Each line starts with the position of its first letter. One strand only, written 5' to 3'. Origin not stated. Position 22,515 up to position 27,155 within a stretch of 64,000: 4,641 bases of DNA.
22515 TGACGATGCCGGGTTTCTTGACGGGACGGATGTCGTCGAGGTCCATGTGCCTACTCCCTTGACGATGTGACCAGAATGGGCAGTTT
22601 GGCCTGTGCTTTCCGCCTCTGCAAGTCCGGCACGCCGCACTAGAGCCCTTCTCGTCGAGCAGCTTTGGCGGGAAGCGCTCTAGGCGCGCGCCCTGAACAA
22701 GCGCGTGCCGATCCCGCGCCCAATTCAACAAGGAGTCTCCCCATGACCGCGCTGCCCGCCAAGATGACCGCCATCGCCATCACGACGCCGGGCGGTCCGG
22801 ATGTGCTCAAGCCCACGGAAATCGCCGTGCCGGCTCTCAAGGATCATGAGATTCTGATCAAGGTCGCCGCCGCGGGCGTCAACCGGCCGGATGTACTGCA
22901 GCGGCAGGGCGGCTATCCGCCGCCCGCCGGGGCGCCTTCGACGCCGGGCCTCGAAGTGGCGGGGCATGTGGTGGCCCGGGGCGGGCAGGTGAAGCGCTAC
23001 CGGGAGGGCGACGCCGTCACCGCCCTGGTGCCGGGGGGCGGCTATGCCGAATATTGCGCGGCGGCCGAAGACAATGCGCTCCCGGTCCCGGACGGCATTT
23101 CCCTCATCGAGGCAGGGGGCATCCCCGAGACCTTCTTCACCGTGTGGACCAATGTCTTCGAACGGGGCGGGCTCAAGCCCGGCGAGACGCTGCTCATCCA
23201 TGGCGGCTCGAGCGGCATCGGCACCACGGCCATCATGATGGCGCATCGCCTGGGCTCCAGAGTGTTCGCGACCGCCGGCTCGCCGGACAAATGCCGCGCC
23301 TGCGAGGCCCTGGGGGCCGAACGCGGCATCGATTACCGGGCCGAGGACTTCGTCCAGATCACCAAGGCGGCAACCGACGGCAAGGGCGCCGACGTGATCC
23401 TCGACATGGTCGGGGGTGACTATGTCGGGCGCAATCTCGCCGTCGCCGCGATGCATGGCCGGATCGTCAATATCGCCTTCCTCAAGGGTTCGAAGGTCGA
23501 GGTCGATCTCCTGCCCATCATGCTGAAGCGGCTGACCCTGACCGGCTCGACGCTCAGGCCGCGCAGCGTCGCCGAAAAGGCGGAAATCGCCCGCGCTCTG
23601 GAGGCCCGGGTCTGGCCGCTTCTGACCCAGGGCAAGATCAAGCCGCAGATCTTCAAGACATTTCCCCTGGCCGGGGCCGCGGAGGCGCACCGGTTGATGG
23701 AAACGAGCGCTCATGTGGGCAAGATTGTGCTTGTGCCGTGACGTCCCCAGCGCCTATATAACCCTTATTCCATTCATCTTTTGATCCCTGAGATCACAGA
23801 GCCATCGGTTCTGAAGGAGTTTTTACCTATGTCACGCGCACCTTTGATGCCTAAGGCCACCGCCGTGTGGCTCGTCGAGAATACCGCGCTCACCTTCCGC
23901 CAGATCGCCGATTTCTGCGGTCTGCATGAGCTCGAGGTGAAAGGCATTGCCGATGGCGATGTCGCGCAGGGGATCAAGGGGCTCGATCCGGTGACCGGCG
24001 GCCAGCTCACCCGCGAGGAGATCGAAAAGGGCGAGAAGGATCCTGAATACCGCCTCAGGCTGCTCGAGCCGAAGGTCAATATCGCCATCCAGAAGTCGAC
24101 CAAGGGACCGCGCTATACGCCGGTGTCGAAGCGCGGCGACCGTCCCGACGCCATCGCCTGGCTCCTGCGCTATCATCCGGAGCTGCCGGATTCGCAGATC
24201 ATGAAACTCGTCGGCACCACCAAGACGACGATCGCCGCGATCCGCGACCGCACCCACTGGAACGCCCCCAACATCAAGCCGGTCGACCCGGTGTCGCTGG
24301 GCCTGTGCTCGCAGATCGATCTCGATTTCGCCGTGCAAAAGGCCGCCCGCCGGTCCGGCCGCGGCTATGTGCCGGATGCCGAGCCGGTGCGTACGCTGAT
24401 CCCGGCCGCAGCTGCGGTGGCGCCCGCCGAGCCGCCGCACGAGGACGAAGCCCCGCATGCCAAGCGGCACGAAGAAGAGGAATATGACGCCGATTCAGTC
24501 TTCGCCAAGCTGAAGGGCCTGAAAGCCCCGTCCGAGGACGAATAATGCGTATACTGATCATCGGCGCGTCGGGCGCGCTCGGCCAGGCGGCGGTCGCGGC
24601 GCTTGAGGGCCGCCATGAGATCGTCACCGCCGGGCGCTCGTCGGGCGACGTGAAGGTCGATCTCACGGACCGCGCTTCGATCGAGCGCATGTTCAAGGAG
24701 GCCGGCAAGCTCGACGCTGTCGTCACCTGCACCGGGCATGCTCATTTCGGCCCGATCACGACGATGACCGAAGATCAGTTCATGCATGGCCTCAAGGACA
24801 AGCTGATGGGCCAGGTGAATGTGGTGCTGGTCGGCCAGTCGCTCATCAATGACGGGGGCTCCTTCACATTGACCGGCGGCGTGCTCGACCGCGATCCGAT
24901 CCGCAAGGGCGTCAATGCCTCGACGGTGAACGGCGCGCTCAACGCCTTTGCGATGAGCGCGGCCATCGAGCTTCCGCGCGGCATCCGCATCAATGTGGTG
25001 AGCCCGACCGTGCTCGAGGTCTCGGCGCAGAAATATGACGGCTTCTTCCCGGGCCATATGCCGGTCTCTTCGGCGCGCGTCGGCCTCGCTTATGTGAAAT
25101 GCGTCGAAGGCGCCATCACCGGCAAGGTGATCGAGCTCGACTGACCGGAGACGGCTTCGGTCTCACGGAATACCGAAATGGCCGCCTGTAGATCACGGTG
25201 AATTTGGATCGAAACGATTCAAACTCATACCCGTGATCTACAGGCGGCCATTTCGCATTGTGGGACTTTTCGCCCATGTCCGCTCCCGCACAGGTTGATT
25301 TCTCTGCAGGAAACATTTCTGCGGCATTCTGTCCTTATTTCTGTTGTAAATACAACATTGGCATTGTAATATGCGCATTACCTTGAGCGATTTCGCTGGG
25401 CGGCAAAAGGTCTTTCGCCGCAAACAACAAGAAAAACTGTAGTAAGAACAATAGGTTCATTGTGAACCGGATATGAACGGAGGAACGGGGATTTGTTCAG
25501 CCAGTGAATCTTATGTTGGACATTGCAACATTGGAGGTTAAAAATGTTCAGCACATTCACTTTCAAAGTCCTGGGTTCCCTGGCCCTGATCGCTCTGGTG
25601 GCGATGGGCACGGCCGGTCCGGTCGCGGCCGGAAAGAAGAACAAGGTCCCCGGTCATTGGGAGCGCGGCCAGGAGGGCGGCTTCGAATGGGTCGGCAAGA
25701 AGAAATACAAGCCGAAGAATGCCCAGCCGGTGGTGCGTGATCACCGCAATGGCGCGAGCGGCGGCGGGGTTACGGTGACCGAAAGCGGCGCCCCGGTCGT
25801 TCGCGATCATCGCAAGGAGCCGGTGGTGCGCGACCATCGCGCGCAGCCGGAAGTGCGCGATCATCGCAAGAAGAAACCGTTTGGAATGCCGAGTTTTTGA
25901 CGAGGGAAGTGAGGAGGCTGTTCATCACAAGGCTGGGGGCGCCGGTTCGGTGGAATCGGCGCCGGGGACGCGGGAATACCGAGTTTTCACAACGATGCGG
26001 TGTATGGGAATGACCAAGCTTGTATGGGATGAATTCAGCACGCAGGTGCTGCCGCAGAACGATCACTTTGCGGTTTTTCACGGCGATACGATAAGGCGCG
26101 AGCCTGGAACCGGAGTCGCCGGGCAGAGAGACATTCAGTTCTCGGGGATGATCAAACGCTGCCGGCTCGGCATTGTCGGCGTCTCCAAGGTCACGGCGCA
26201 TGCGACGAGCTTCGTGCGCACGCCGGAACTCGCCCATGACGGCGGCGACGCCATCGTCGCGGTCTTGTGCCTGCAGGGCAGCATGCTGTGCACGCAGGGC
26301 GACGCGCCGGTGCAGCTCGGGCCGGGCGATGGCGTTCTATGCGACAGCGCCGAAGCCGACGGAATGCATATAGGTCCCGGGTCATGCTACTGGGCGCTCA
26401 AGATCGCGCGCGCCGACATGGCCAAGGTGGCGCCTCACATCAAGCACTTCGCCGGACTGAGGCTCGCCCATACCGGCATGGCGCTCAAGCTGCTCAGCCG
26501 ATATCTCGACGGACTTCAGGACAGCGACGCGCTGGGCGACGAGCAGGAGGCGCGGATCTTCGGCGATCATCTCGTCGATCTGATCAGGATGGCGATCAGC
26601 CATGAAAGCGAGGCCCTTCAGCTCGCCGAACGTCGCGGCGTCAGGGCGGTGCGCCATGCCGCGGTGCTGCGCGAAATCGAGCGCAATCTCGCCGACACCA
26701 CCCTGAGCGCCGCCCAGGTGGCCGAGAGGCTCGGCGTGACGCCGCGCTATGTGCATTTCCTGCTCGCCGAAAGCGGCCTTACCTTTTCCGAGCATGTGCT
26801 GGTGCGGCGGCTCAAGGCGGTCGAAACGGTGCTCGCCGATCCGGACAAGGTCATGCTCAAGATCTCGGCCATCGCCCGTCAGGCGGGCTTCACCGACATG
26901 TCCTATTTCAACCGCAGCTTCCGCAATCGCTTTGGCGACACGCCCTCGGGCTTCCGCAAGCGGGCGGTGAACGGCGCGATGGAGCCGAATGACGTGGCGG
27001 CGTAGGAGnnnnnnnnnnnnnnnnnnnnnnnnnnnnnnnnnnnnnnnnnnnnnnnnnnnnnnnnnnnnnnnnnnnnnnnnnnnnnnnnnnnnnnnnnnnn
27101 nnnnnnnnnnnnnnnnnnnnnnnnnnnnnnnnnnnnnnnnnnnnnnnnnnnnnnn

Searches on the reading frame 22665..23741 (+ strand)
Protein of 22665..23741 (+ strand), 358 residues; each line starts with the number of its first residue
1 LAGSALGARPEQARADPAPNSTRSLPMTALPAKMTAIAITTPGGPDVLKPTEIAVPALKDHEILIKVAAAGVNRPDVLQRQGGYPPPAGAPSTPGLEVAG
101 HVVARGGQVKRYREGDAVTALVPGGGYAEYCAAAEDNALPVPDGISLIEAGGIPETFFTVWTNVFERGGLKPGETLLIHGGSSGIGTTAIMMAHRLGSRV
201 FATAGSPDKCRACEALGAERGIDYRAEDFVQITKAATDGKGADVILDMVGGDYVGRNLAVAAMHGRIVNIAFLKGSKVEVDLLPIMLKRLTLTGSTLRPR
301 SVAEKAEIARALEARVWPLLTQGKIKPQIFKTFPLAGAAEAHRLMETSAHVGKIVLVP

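Call 27: search_protein_families(library=pfam, proteins=[window:22665-23741:+], max_evalue=0.00001)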
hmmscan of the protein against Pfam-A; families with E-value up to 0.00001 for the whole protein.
window:22665-23741:+ (358 aa): 3 families
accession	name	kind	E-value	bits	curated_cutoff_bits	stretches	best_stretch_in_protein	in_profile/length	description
PF00107.32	ADH_zinc_N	-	6e-25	88.1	31.8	1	184-299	1-116/129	Zinc-binding dehydrogenase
PF13602.12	ADH_zinc_N_2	-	1.2e-24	88.2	27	1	216-356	1-134/134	Zinc-binding dehydrogenase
PF08240.17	ADH_N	-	1.1e-17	64.7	23.5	1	60-143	2-104/104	Alcohol dehydrogenase GroES-like domain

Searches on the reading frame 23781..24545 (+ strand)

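Call 27: search_protein_families(library=pfam, proteins=[window:23781-24545:+], max_evalue=0.00001)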
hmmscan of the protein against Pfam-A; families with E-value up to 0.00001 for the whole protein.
window:23781-24545:+ (254 aa): 1 family
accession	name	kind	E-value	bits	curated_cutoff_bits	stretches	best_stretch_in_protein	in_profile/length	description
PF06242.16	TrcR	-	1.6e-66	223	22.2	1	51-189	1-138/139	Transcriptional cell cycle regulator TrcR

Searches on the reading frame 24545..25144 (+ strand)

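Call 27: search_protein_families(library=pfam, proteins=[window:24545-25144:+], max_evalue=0.00001)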
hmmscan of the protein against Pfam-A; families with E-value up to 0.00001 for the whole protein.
window:24545-25144:+ (199 aa): 4 families
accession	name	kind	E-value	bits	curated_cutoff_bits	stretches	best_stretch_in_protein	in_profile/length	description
PF13561.12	adh_short_C2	-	7.6e-13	49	27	1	25-163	38-182/236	Enoyl-(Acyl carrier protein) reductase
PF00106.31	adh_short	-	1.8e-08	34.5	26.6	1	26-162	44-187/195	short chain dehydrogenase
PF01370.27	Epimerase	-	1.1e-06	28.7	20.9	1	3-67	1-76/240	NAD dependent epimerase/dehydratase family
PF04321.23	RmlD_sub_bind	-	1.4e-06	28.1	27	1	1-65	1-61/287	RmlD substrate binding domain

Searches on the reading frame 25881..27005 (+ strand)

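Call 27: search_protein_families(library=pfam, proteins=[window:25881-27005:+], max_evalue=0.00001)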
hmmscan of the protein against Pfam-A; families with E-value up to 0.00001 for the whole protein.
window:25881-27005:+ (374 aa): 3 families
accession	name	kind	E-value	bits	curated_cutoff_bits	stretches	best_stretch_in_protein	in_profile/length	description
PF12833.13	HTH_18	-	3.9e-16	59.5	33.6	1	281-361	2-80/80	Helix-turn-helix domain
PF14525.12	AraC_binding_2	-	5.2e-14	52.8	27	1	83-237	19-170/173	AraC-binding-like domain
PF00165.29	HTH_AraC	-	2.3e-06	28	26.6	1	326-359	9-41/42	Bacterial regulatory helix-turn-helix proteins, AraC family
